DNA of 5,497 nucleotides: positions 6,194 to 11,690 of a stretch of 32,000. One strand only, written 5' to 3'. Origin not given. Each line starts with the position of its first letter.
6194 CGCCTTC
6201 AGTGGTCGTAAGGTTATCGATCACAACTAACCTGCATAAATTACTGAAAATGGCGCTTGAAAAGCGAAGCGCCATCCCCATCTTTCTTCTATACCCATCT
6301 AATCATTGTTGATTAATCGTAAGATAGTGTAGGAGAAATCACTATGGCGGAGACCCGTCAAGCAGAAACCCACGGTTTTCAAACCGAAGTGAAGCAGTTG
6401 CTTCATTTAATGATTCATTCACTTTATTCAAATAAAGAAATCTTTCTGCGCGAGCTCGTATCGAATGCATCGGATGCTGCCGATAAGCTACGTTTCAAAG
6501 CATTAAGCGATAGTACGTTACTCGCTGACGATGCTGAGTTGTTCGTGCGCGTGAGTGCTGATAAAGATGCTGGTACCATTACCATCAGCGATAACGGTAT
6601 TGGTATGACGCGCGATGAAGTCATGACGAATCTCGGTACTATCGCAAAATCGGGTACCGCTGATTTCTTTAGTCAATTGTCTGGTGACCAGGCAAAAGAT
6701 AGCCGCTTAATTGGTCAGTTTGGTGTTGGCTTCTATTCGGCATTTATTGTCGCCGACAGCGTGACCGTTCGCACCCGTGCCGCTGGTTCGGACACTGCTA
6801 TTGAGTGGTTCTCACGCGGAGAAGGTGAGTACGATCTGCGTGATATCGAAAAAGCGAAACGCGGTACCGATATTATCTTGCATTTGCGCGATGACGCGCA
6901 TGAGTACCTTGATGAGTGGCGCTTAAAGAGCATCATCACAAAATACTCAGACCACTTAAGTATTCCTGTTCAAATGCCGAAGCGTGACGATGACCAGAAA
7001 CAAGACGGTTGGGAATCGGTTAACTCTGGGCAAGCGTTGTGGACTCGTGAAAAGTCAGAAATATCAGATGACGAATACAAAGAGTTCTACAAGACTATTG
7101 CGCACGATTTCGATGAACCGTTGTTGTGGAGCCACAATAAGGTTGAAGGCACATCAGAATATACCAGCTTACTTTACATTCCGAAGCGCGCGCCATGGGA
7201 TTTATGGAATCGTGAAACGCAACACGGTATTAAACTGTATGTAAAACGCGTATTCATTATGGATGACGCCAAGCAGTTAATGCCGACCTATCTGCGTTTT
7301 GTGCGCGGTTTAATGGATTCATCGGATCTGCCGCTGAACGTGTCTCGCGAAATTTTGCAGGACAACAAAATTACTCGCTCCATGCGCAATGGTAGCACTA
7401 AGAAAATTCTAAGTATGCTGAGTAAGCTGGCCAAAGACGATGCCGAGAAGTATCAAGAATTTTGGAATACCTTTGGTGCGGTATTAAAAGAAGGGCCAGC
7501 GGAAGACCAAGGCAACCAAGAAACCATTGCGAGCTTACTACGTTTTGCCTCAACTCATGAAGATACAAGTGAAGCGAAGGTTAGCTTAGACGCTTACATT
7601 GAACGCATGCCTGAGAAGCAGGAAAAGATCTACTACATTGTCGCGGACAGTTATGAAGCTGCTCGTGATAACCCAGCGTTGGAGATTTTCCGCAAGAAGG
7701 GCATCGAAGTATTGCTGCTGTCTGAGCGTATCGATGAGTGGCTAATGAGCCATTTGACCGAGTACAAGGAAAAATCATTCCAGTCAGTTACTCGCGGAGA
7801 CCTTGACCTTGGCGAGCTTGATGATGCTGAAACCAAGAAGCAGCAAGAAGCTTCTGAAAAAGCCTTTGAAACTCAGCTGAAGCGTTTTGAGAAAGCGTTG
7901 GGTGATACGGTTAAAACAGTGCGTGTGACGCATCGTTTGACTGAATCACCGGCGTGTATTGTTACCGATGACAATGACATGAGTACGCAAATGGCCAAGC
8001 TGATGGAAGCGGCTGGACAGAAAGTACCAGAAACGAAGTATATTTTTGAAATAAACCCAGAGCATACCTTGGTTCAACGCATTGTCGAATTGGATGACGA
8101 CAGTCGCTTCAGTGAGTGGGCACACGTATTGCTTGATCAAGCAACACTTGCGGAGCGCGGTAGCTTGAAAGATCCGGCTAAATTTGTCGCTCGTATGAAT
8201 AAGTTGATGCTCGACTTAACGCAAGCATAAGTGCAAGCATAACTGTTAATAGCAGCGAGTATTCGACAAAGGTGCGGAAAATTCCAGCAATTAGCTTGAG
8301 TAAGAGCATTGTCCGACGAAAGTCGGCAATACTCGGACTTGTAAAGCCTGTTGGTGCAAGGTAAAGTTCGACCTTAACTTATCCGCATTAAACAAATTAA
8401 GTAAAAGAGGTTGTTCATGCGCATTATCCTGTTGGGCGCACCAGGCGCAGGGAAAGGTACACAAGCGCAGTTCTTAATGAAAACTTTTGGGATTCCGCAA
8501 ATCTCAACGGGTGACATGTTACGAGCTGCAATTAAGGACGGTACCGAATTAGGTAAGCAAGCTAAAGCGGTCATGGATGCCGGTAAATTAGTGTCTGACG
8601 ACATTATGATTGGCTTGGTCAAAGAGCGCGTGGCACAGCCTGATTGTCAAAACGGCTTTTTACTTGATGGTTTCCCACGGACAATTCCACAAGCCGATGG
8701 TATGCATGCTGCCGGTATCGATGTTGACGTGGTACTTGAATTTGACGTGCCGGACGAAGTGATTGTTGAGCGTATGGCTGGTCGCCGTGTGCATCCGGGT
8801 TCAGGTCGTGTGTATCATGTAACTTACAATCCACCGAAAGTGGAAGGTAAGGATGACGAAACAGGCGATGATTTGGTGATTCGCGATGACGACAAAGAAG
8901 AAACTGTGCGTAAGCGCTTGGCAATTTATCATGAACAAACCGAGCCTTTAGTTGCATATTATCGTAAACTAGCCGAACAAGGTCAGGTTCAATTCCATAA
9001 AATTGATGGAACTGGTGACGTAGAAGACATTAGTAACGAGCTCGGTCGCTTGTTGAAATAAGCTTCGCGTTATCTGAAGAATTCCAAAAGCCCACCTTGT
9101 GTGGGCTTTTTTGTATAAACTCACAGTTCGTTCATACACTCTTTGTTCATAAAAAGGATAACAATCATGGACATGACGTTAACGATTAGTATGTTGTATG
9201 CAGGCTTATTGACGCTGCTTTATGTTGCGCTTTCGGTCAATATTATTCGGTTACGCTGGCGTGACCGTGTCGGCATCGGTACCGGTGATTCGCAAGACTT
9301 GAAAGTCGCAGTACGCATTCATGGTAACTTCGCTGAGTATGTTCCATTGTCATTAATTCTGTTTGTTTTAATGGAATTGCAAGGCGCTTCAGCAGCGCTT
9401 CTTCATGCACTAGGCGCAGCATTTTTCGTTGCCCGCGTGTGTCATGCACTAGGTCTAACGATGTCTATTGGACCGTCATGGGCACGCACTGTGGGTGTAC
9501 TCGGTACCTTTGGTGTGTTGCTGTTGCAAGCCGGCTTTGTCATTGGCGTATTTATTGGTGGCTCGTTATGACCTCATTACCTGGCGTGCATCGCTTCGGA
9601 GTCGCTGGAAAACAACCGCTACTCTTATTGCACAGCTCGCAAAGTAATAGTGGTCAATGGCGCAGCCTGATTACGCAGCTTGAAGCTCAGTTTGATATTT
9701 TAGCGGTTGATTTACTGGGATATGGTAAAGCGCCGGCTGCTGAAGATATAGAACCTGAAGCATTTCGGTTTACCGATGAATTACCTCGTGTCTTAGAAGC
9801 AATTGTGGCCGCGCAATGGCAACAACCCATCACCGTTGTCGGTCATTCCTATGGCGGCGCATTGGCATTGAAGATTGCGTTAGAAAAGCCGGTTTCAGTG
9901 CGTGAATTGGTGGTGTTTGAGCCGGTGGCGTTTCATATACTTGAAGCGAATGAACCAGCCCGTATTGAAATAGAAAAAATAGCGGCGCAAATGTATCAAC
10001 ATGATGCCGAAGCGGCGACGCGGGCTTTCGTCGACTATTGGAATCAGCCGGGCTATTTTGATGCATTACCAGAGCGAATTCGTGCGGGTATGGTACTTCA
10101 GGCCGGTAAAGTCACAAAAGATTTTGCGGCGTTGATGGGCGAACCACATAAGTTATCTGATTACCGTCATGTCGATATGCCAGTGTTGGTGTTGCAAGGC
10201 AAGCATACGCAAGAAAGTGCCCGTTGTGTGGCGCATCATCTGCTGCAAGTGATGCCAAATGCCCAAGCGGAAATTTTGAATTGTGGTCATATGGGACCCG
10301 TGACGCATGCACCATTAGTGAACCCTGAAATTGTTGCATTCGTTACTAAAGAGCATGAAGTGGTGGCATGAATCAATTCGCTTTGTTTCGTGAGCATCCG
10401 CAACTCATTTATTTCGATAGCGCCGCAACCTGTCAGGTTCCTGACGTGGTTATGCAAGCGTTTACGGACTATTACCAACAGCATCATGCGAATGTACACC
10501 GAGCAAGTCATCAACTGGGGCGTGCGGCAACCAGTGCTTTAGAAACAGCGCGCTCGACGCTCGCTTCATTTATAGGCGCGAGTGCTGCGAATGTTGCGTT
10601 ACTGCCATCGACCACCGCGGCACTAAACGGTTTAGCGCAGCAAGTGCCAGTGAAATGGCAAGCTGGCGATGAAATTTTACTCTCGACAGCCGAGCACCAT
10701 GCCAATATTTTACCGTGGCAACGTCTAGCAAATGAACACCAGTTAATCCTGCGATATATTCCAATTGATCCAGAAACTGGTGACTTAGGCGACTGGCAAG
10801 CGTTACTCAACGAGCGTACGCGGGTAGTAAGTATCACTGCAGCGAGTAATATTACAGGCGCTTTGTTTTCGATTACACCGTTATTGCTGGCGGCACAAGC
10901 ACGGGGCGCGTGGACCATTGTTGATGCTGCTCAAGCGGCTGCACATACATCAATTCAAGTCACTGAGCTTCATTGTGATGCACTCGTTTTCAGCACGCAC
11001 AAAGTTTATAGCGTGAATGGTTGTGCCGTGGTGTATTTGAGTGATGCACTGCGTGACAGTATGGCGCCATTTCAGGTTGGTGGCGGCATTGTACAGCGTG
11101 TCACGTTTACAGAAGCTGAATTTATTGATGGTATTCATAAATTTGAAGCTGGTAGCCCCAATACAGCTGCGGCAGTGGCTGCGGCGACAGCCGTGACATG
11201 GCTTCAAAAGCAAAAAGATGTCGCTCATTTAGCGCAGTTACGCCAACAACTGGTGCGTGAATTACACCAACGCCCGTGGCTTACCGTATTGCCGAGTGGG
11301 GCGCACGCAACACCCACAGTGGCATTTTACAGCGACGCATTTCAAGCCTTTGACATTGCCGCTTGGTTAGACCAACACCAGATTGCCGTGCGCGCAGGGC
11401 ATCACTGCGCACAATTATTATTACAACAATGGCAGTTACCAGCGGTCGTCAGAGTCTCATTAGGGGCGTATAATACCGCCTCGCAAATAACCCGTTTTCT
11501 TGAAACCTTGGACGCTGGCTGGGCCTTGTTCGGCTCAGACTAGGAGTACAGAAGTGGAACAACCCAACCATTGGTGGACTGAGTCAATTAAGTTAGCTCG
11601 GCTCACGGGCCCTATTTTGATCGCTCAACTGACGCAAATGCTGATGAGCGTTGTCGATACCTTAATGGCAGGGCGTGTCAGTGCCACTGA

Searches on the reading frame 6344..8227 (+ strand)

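Call 43: search_protein_families(library=pfam, proteins=[window:6344-8227:+], max_evalue=0.00001)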
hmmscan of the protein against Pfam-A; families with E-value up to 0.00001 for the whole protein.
window:6344-8227:+ (628 aa): 3 families
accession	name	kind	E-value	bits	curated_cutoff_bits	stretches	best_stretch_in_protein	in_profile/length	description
PF00183.23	HSP90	-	1.2e-128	430.8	24.4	1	217-622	73-486/518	Hsp90 protein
PF13589.12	HATPase_c_3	-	9.3e-10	39.1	25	1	33-155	5-103/137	Histidine kinase-, DNA gyrase B-, and HSP90-like ATPase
PF02518.31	HATPase_c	-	2.6e-08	34.7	26.4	1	31-182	2-108/111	Histidine kinase-, DNA gyrase B-, and HSP90-like ATPase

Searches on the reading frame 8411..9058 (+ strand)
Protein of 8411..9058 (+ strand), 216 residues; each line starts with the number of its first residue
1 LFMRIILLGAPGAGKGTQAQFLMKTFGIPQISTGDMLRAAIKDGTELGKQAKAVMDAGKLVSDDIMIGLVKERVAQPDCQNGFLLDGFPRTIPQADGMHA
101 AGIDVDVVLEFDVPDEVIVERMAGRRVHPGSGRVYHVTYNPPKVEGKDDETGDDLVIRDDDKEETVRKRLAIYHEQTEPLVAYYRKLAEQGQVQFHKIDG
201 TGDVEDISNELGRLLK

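Call 43: search_protein_families(library=pfam, proteins=[window:8411-9058:+], max_evalue=0.00001)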
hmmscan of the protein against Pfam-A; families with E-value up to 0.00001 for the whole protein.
window:8411-9058:+ (216 aa): 3 families
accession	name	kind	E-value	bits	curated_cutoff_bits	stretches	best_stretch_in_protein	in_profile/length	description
PF00406.28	ADK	-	8.2e-59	198.5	26.8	1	7-186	1-148/151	Adenylate kinase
PF13207.12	AAA_17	-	1.5e-26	93.7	27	1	8-126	1-123/136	AAA domain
PF05191.20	ADK_lid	-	3.9e-17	62.3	26.6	1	125-160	1-36/36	Adenylate kinase, active site lid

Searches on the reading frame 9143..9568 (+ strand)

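Call 24: search_protein_families(library=pfam, proteins=[window:9143-9568:+], max_evalue=0.001)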
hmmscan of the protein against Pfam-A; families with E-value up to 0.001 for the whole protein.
window:9143-9568:+ (142 aa): 1 family
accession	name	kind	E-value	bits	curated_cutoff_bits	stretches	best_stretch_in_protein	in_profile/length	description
PF01124.23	MAPEG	-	3.4e-22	79.4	23.4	1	17-132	2-126/129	MAPEG family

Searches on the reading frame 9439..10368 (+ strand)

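Call 43: search_protein_families(library=pfam, proteins=[window:9439-10368:+], max_evalue=0.00001)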
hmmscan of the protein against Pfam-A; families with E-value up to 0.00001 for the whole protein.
window:9439-10368:+ (310 aa): 3 families
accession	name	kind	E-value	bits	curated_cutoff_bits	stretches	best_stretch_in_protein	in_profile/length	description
PF00561.26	Abhydrolase_1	-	7.1e-19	68.9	25.8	1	60-198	2-140/245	alpha/beta hydrolase fold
PF12697.13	Abhydrolase_6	-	1.8e-17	65.2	26.3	1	61-288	1-208/217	Alpha/beta hydrolase family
PF12146.15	Hydrolase_4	-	8e-12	45.4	27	1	61-169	7-116/239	Serine aminopeptidase, S33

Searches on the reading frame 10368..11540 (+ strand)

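Call 43: search_protein_families(library=pfam, proteins=[window:10368-11540:+], max_evalue=0.00001)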
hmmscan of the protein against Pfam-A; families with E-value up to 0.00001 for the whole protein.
window:10368-11540:+ (391 aa): 1 family
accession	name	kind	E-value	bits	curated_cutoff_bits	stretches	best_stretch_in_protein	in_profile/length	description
PF00266.25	Aminotran_5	-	1.2e-98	330.9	21.5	1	14-377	1-371/371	Aminotransferase class-V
